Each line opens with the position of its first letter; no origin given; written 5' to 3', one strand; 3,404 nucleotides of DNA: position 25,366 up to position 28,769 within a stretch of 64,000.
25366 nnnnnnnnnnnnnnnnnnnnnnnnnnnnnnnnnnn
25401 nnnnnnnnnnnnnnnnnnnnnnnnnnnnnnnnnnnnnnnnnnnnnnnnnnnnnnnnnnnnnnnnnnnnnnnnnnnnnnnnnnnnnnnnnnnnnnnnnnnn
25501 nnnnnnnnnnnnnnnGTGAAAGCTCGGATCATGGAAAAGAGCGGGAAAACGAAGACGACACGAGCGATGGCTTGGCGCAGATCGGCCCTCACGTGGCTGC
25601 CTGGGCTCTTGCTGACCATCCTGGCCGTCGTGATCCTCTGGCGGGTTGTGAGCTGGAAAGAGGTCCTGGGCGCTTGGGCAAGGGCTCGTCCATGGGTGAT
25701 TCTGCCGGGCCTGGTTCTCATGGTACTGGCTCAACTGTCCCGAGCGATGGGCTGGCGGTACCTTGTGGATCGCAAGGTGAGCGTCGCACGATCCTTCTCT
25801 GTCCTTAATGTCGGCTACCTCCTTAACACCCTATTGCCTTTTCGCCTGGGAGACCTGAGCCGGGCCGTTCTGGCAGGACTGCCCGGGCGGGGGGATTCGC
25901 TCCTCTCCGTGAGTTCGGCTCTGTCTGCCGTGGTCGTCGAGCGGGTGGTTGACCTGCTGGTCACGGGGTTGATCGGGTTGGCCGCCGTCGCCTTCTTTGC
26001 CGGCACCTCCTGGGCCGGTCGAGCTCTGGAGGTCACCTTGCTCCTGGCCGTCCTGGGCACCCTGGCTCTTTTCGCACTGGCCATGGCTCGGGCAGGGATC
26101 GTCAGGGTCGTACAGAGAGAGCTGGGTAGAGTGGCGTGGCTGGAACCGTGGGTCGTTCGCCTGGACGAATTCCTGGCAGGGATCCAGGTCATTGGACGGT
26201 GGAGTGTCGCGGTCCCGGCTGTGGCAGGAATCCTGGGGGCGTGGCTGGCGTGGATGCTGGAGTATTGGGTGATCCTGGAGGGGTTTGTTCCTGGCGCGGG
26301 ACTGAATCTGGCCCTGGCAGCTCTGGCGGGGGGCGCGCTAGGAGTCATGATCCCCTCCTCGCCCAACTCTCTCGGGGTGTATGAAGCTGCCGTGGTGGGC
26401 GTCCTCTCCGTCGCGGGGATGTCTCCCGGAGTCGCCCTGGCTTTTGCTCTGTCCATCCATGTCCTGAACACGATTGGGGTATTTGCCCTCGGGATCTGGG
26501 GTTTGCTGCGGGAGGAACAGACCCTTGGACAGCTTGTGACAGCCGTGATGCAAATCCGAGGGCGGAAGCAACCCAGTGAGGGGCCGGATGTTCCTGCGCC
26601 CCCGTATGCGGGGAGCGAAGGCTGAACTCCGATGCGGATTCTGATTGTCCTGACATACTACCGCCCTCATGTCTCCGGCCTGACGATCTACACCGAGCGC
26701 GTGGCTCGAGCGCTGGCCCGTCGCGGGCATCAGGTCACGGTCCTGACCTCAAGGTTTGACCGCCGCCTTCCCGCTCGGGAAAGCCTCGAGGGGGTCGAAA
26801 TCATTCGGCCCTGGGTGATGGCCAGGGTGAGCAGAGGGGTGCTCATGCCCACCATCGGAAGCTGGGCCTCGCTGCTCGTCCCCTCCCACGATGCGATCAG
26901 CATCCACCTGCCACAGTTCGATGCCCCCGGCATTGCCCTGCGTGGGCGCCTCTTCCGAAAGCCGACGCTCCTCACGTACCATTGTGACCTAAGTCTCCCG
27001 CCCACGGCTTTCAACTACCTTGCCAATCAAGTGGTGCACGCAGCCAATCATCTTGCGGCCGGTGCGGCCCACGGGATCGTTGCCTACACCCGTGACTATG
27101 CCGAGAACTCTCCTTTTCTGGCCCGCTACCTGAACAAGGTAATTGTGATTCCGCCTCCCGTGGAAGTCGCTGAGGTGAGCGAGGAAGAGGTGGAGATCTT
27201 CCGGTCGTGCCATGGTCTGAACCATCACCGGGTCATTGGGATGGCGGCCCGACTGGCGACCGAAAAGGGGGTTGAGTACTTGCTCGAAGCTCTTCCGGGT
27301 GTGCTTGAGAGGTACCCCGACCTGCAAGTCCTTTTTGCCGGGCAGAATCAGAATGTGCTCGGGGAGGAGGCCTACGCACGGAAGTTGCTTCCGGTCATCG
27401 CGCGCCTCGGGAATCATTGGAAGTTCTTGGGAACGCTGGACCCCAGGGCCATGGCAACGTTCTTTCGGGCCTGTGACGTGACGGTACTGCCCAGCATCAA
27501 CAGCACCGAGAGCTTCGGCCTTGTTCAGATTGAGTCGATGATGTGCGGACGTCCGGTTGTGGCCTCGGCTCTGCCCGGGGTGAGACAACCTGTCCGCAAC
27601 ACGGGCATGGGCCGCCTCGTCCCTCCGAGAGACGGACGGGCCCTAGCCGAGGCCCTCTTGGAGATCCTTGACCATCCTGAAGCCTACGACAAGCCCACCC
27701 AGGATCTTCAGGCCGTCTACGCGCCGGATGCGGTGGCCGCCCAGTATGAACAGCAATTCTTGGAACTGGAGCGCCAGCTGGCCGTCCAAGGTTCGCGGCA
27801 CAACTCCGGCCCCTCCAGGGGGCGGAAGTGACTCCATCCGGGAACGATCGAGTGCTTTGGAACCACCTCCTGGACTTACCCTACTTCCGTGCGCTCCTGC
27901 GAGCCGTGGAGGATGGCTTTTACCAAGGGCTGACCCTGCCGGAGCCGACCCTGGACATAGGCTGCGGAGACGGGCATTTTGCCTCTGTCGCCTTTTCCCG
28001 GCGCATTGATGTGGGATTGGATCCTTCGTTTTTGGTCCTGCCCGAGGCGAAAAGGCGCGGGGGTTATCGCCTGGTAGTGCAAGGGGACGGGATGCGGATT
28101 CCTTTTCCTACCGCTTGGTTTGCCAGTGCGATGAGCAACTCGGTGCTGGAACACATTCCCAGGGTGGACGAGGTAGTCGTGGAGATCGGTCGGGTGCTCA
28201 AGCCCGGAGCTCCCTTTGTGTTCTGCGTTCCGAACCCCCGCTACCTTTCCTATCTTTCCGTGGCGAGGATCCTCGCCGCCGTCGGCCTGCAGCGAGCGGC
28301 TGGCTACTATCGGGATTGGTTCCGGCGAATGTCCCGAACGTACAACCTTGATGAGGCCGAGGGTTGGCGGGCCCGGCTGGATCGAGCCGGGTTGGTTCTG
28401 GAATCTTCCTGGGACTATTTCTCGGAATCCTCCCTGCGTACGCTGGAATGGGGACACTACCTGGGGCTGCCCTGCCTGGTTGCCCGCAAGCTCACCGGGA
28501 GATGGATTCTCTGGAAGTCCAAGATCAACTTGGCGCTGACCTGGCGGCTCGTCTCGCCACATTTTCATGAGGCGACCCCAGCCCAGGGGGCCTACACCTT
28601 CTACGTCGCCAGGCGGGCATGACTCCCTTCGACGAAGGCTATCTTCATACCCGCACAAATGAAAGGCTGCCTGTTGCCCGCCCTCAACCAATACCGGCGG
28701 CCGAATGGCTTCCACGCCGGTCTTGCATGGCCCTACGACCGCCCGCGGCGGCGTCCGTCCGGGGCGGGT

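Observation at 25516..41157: Compact single-strand module: flippase-like protein, GT4, methyltransferase(s) and four consecutive GT-C-like giant membrane proteins, two with the function-unknown YYY/DUF2298 domain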

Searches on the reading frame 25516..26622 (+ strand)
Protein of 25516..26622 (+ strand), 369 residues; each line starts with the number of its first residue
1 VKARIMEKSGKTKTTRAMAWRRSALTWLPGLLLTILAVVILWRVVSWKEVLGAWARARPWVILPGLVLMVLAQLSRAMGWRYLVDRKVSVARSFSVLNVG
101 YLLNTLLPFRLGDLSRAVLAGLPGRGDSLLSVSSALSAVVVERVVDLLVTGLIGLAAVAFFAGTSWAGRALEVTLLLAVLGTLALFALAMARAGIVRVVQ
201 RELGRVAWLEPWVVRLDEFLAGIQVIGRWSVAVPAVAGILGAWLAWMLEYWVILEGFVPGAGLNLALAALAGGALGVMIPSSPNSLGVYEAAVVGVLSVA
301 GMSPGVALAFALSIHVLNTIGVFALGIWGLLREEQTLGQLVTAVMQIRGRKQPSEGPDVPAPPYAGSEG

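Call 8: search_protein_families(library=pfam, proteins=[window:25516-26622:+], max_evalue=0.01)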
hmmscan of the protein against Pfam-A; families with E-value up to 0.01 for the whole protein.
window:25516-26622:+ (369 aa): 1 family
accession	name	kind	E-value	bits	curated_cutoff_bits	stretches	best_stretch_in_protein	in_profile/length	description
PF03706.18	LPG_synthase_TM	-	1.8e-37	129.9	33.4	1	32-326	6-302/302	Lysylphosphatidylglycerol synthase TM region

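Call 9: search_protein_families(library=ncbifam, proteins=[window:25516-26622:+], max_evalue=0.01)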
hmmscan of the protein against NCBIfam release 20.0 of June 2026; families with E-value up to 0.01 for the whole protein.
window:25516-26622:+ (369 aa): 1 family
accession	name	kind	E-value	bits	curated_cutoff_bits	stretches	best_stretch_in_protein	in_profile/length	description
TIGR00374.1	TIGR00374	subfamily_domain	5.8e-12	45.7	43.2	1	32-312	2-292/323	flippase-like domain-containing protein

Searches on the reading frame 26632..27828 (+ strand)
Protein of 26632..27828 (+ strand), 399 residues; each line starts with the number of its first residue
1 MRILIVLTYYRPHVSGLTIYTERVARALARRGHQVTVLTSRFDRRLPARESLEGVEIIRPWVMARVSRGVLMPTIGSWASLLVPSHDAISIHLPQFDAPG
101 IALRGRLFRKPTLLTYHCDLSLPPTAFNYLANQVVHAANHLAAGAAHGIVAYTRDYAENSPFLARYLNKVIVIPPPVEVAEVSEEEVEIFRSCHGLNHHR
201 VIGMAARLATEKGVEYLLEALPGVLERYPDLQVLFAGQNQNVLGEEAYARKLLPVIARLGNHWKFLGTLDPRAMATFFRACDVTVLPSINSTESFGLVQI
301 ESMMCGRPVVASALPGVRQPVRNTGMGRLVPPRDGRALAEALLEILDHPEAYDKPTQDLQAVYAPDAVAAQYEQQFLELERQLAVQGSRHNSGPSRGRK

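Call 8: search_protein_families(library=pfam, proteins=[window:26632-27828:+], max_evalue=0.01)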
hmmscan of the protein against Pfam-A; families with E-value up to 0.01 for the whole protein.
window:26632-27828:+ (399 aa): 5 families
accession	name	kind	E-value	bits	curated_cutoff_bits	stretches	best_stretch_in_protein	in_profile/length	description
PF00534.26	Glycos_transf_1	-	4e-30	105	26.4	1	199-355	15-165/172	Glycosyl transferases group 1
PF13692.12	Glyco_trans_1_4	-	6.5e-28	98.2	27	1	200-347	2-141/142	Glycosyl transferases group 1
PF13579.12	Glyco_trans_4_4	-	7e-14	52.9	29.7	1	16-175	2-157/158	Glycosyl transferase 4-like domain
PF13439.12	Glyco_transf_4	-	2.2e-13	51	28.5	1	14-179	1-168/170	Glycosyltransferase Family 4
PF20706.3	GT4-conflict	-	2.7e-08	33.7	26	1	270-360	271-369/385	Family 4 Glycosyltransferase in conflict systems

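Call 9: search_protein_families(library=ncbifam, proteins=[window:26632-27828:+], max_evalue=0.01)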
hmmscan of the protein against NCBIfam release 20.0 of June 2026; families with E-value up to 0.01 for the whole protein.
window:26632-27828:+ (399 aa): 34 families (the best 25 are shown)
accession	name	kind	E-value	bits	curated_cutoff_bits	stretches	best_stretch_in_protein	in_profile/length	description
TIGR03449.1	mycothiol_MshA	equivalog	2.1e-22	79.6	462.5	1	133-353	160-374/406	D-inositol-3-phosphate glycosyltransferase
TIGR04047.1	MSMEG_0565_glyc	hypoth_equivalog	9e-20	71.1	259.85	1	210-371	204-366/373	MSMEG_0565 family glycosyltransferase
NF041876.1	EPS_EpsE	equivalog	1.4e-19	70.6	400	1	169-352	187-365/389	exopolysaccharide biosynthesis GT4 family glycosyltransferase EpsE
TIGR04063.1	stp3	hypoth_equivalog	7.2e-17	61.3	442.05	1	168-355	180-367/397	TIGR04063 family PEP-CTERM/XrtA system glycosyltransferase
NF012028.0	PRK15484.1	subfamily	8e-16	58.1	618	1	169-375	162-374/380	lipopolysaccharide N-acetylglucosaminyltransferase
NF038229.1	Glyco4_Geo_Pelo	equivalog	5.9e-15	55.1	400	1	145-374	109-331/338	GPMC system family 4 glycosyltransferase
TIGR04157.1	glyco_rSAM_CFB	subfamily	7.3e-15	54.9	400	1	169-337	194-355/406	TIGR04157 family glycosyltransferase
TIGR03999.1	thiol_BshA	equivalog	4e-14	52.3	273.7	1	166-376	165-370/375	N-acetyl-alpha-D-glucosaminyl L-malate synthase BshA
NF038295.1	EPS_HpsP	equivalog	4.5e-13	49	550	1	169-371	177-379/388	hormogonium polysaccharide biosynthesis glycosyltransferase HpsP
TIGR03088.1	stp2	hypoth_equivalog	2.9e-12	46.3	409.05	1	186-354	181-344/374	TIGR03088 family PEP-CTERM/XrtA system glycosyltransferase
TIGR02149.1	glgA_Coryne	subfamily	4.1e-12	45.9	302.4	1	103-352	100-359/391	glycogen synthase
TIGR02095.1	glgA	subfamily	1.5e-10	40.3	328.45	1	195-343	287-436/477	glycogen/starch synthase, ADP-glucose type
NF007640.0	PRK10307.1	subfamily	4.1e-10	39.1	276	2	1-40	1-40/411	WcaI family glycosyltransferase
NF053787.1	GlcN_PG_synth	equivalog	4.8e-10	38.8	480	1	193-374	190-354/361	N-acetylglucosaminyl phosphatidylglycerol synthase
NF047684.1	TeichurnBiosyTuaC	equivalog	6.5e-09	35.2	550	1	110-361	133-367/391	teichuronic acid biosynthesis protein TuaC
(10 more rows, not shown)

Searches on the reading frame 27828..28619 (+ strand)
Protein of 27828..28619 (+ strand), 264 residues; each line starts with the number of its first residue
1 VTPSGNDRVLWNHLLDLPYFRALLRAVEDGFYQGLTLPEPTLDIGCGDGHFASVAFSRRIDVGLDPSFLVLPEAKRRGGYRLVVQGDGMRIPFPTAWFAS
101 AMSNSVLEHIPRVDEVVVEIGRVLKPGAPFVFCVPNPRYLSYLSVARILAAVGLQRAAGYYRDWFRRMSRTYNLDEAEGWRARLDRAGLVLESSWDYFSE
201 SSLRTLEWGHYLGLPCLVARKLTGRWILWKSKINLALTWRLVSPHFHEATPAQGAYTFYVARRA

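Call 8: search_protein_families(library=pfam, proteins=[window:27828-28619:+], max_evalue=0.01)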
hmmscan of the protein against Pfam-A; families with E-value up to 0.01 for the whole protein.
window:27828-28619:+ (264 aa): 5 families
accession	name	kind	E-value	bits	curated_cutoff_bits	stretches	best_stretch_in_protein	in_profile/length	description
PF08241.18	Methyltransf_11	-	4.2e-14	53.4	21.2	1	42-132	1-95/95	Methyltransferase domain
PF13489.12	Methyltransf_23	-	2.2e-10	41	27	1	37-193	22-163/164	Methyltransferase domain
PF13649.12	Methyltransf_25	-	4.1e-09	37.4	27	1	42-127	2-96/97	Methyltransferase domain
PF13847.12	Methyltransf_31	-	9.8e-06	25.7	27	1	41-136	7-113/145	Methyltransferase domain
PF08242.18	Methyltransf_12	-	1.5e-05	26.1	30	1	42-129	1-97/98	Methyltransferase domain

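Call 9: search_protein_families(library=ncbifam, proteins=[window:27828-28619:+], max_evalue=0.01)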
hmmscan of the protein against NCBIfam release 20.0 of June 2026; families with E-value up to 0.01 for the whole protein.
window:27828-28619:+ (264 aa): 12 families
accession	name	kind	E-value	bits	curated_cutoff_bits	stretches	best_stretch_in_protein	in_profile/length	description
NF045667.1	MTase_DVU1556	equivalog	2.5e-11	43.5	155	1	41-131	26-118/213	DVU_1556 family methyltransferase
NF007610.0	PRK10258.1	equivalog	1e-05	25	342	1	41-133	46-139/251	malonyl-ACP O-methyltransferase BioC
TIGR02072.1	BioC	equivalog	1.1e-05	25.4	184.95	1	38-135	35-135/244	malonyl-ACP O-methyltransferase BioC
NF041537.1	ArsM_AhpD_UU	exception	5.5e-05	22.1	510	1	39-131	78-179/345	arsenite methyltransferase/AhpD domain selenoprotein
NF041536.1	ArsM_DUF2284_UU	exception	8.6e-05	21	575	1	84-131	132-179/459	arsenite methyltransferase/DUF2284 domain selenoprotein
NF001241.0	PRK00216.1-2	equivalog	0.00014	21.6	327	1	42-133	56-148/231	demethylmenaquinone methyltransferase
TIGR01934.1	MenG_MenH_UbiE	subfamily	0.0022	17.3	158.35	1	39-133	41-142/223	ubiquinone/menaquinone biosynthesis methyltransferase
NF047649.1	MTase_UXPK_star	exception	0.0023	17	460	1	39-131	79-180/283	methyltransferase/UXPK-star double selenoprotein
NF045823.1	PthPhpthDimycoMt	equivalog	0.0035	16.5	300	0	83-132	117-166/256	phthiotriol/phenolphthiotriol dimycocerosates methyltransferase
NF001244.0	PRK00216.1-5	equivalog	0.0045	16.3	216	1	39-131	50-152/236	bifunctional demethylmenaquinone methyltransferase/2-methoxy-6-polyprenyl-1,4-benzoquinol methylase UbiE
TIGR01983.1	UbiG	equivalog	0.006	15.9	102.95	0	42-144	54-163/228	bifunctional 2-polyprenyl-6-hydroxyphenol methylase/3-demethylubiquinol 3-O-methyltransferase UbiG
NF045825.1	FAmtase_mtf2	equivalog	0.0091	15.2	400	0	83-132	109-158/248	fatty-acid O-methyltransferase Mtf2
